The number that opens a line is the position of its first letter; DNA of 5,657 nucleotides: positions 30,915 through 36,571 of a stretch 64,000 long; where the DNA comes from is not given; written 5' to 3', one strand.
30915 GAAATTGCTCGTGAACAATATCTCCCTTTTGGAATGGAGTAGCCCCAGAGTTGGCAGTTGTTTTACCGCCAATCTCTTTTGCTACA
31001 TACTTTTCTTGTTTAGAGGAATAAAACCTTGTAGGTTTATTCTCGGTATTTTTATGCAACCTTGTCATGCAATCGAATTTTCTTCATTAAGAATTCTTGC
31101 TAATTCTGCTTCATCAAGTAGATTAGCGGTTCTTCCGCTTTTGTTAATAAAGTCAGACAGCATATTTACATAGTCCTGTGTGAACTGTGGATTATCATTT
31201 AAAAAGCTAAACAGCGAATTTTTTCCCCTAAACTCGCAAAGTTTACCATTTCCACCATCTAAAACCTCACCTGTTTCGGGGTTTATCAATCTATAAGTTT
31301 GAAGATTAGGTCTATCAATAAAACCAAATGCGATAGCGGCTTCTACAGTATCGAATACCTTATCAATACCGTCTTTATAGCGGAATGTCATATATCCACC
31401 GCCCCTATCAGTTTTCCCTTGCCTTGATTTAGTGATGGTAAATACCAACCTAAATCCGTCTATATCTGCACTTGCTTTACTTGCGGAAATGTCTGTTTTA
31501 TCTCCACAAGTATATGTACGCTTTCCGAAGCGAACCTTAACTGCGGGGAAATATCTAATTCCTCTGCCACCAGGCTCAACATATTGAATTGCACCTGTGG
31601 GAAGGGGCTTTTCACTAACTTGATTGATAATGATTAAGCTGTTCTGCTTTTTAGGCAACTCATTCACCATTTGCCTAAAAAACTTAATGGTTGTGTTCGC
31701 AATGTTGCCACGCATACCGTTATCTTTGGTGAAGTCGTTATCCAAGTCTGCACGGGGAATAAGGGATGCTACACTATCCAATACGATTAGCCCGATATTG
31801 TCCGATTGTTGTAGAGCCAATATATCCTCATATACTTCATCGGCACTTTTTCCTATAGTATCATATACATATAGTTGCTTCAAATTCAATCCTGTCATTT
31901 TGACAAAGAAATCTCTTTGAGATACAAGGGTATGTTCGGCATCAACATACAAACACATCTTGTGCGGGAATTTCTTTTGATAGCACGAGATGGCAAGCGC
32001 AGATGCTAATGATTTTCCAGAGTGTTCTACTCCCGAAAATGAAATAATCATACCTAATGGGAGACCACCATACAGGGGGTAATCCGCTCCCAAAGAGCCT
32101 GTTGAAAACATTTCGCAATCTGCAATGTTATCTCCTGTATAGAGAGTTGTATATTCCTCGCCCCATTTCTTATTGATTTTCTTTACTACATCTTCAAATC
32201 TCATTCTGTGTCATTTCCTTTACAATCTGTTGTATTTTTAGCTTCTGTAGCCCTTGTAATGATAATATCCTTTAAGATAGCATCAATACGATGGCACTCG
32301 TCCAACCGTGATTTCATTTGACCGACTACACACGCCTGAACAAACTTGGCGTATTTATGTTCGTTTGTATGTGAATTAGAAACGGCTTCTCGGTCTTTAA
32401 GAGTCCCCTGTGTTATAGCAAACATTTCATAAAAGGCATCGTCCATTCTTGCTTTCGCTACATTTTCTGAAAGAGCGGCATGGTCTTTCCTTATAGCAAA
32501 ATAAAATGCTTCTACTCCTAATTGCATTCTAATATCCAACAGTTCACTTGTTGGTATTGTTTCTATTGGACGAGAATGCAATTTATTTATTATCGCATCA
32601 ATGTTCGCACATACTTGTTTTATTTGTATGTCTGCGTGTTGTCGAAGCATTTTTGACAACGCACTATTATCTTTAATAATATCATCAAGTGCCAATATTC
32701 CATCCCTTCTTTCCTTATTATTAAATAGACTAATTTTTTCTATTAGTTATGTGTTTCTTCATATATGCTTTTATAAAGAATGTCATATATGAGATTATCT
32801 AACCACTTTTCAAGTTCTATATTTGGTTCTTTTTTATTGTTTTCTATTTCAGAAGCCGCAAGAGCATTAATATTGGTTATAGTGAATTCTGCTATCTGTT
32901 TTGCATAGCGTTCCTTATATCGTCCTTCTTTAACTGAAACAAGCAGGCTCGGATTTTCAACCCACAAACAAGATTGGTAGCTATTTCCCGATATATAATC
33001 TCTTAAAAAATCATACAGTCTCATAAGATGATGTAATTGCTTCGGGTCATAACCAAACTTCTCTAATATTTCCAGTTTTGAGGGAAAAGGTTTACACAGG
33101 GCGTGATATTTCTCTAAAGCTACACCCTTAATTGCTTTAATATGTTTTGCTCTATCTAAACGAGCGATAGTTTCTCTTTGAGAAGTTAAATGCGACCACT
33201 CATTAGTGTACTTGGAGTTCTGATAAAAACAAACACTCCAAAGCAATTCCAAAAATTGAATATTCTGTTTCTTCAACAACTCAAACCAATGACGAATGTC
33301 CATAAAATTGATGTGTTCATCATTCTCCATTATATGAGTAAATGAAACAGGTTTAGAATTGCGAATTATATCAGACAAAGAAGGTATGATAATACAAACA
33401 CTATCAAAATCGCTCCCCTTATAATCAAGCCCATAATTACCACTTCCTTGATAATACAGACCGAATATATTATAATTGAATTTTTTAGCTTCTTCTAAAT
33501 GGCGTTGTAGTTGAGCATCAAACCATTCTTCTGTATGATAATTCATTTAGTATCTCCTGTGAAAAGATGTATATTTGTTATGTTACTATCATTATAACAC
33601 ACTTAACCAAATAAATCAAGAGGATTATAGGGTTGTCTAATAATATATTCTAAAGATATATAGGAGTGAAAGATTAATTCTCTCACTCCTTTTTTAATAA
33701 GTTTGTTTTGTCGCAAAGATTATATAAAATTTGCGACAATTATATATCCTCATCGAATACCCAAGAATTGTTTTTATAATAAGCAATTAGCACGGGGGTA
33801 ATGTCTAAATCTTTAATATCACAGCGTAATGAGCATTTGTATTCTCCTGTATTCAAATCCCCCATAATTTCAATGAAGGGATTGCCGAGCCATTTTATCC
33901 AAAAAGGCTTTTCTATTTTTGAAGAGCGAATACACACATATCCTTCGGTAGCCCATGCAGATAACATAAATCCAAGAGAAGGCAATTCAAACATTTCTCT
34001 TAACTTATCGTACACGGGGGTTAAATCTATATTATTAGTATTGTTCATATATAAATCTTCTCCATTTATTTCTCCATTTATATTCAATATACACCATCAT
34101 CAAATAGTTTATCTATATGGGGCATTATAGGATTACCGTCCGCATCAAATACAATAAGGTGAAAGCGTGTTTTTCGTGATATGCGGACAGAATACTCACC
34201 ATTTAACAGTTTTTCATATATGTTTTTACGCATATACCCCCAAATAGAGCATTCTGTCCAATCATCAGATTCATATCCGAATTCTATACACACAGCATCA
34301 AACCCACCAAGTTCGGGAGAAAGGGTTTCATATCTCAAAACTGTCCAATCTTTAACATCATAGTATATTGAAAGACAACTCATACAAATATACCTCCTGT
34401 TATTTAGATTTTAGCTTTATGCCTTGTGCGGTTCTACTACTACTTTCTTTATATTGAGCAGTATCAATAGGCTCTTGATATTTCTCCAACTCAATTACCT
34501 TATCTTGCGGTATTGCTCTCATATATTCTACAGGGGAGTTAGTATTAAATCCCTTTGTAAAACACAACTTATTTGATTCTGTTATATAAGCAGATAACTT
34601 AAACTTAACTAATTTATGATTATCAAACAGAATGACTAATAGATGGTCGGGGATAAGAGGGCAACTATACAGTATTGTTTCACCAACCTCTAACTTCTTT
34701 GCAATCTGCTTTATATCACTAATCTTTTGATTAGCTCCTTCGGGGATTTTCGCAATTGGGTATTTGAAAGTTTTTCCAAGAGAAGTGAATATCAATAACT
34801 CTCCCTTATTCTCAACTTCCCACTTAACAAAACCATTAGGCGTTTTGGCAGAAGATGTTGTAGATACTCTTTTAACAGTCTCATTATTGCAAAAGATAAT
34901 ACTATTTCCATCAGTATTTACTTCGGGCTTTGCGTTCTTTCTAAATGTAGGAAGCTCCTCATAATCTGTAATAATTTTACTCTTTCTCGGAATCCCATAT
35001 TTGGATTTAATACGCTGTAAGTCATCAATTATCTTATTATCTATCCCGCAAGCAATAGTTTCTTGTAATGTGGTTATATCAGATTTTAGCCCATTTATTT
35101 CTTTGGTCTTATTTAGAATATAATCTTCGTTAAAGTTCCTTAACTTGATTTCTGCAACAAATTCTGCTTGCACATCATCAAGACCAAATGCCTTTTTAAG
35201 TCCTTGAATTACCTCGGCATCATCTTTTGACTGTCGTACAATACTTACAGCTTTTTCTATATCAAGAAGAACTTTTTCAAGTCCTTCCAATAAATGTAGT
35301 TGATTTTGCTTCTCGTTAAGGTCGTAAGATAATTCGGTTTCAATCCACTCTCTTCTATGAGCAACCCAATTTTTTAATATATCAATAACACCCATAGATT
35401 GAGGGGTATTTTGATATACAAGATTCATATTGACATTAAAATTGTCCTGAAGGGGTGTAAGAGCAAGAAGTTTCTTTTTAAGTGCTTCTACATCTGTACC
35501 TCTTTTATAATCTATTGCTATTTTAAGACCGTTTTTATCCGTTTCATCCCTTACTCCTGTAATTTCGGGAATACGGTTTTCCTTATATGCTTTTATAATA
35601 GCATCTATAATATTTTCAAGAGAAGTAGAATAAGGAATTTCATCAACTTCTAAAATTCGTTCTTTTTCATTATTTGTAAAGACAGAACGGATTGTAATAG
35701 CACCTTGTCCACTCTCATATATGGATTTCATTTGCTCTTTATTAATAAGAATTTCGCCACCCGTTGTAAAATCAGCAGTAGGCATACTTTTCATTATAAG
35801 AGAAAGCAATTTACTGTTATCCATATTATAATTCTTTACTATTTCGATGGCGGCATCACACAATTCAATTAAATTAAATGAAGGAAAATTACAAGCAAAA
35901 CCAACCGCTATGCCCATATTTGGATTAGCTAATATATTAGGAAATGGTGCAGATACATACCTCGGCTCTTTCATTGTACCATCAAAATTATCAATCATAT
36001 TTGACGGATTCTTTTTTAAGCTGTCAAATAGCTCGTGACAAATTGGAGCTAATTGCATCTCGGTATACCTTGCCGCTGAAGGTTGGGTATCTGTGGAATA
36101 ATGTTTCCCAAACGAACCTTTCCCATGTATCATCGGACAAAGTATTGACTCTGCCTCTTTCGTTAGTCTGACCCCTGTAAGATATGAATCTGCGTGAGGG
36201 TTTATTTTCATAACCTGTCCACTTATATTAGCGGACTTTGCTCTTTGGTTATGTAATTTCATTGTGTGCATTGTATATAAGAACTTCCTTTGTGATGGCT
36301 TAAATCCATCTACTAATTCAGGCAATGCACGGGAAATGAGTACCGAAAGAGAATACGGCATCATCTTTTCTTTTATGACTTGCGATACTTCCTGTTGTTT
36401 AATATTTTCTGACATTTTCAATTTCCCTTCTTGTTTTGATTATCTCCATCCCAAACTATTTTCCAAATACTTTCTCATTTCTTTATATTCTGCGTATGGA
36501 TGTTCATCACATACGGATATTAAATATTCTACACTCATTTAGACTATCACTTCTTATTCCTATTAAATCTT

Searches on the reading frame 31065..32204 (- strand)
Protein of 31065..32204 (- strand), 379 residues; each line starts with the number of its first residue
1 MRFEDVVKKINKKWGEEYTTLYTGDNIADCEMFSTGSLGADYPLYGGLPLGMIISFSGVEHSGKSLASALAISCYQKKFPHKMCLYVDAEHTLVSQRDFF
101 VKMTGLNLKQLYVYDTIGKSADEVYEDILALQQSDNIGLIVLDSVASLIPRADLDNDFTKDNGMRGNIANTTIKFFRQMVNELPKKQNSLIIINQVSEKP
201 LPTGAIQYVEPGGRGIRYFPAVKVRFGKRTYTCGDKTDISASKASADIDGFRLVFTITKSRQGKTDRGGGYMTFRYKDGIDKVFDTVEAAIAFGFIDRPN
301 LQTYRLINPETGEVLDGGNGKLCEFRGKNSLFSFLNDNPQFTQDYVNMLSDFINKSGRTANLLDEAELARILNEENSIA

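Call 18: search_protein_families(library=pfam, proteins=[window:31065-32204:-], max_evalue=0.01)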
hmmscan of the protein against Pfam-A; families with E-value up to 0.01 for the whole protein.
window:31065-32204:- (379 aa): 1 family
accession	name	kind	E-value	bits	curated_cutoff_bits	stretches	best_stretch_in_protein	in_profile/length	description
PF00154.27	RecA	-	1e-27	97.7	27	1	4-230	4-222/262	recA bacterial DNA recombination protein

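Call 19: search_protein_families(library=phrogs, proteins=[window:31065-32204:-], max_evalue=0.001)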
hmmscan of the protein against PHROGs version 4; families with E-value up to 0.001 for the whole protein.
window:31065-32204:- (379 aa): 2 families
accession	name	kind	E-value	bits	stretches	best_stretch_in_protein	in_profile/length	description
phrog_97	-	other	5.8e-40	138.9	2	5-230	22-255/506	UvsX-like recombinase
phrog_8337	-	DNA, RNA and nucleotide metabolism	3.9e-15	57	1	41-209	58-223/273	DNA repair protein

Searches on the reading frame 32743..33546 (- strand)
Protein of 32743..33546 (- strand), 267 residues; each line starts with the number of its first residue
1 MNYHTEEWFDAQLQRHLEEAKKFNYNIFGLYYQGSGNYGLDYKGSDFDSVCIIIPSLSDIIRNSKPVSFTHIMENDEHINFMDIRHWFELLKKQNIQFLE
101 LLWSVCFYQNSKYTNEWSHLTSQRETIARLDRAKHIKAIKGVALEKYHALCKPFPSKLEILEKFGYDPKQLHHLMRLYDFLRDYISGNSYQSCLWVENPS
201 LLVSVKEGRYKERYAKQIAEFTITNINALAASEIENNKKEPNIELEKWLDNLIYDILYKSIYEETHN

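Call 33: search_protein_families(library=pfam, proteins=[window:32743-33546:-], max_evalue=0.01)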
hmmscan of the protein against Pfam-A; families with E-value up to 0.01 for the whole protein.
window:32743-33546:- (267 aa): 1 family
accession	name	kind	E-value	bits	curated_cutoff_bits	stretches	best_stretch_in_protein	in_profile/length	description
PF10127.15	RlaP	-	1.8e-07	31.5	23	1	22-112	15-107/249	RNA repair pathway DNA polymerase beta family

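Call 95: search_protein_families(library=phrogs, proteins=[window:32743-33546:-], max_evalue=0.001)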
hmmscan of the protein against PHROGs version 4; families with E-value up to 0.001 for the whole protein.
window:32743-33546:- (267 aa): 3 families
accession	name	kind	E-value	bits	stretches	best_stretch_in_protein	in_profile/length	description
phrog_388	-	DNA, RNA and nucleotide metabolism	6.5e-19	69.2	2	26-129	37-141/351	nucleotidyltransferase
phrog_33308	-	unknown function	1.5e-06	28.9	1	21-103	19-102/241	-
phrog_18009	-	unknown function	0.00035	21.2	1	25-108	28-115/281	-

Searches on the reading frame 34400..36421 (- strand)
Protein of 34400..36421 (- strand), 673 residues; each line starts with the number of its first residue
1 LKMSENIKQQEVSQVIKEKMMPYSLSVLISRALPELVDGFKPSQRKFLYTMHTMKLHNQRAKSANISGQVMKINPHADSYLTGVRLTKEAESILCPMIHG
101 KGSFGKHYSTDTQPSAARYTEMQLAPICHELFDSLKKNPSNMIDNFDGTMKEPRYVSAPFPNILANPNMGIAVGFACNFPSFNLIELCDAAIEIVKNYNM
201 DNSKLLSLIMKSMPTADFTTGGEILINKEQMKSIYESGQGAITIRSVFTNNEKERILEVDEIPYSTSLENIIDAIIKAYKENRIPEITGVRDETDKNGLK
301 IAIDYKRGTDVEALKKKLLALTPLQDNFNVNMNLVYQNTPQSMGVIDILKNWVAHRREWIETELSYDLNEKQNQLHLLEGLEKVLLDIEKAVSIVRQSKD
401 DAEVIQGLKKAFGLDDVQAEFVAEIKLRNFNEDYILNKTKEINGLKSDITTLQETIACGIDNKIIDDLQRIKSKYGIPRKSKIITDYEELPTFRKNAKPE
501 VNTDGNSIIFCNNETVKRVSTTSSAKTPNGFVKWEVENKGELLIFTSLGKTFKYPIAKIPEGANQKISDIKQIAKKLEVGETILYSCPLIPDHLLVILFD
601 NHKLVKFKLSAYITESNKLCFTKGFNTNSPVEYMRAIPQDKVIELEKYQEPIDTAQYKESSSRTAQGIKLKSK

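Call 18: search_protein_families(library=pfam, proteins=[window:34400-36421:-], max_evalue=0.01)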
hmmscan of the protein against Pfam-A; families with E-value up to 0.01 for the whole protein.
window:34400-36421:- (673 aa): 1 family
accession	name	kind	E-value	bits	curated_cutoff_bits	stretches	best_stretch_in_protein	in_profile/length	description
PF00521.26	DNA_topoisoIV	-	2e-103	347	31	1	31-467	1-430/432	DNA gyrase/topoisomerase IV, subunit A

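Call 19: search_protein_families(library=phrogs, proteins=[window:34400-36421:-], max_evalue=0.001)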
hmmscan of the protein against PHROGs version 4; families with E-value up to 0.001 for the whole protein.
window:34400-36421:- (673 aa): 3 families
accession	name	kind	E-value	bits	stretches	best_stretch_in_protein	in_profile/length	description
phrog_28877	-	DNA, RNA and nucleotide metabolism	2.9e-152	509.9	1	6-669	682-1357/1441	DNA topoisomerase II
phrog_551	-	DNA, RNA and nucleotide metabolism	1.3e-111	375.3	1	3-669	3-658/701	DNA topoisomerase II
phrog_20354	-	DNA, RNA and nucleotide metabolism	9.9e-16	59.4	1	6-138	2-136/142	DNA topoisomerase II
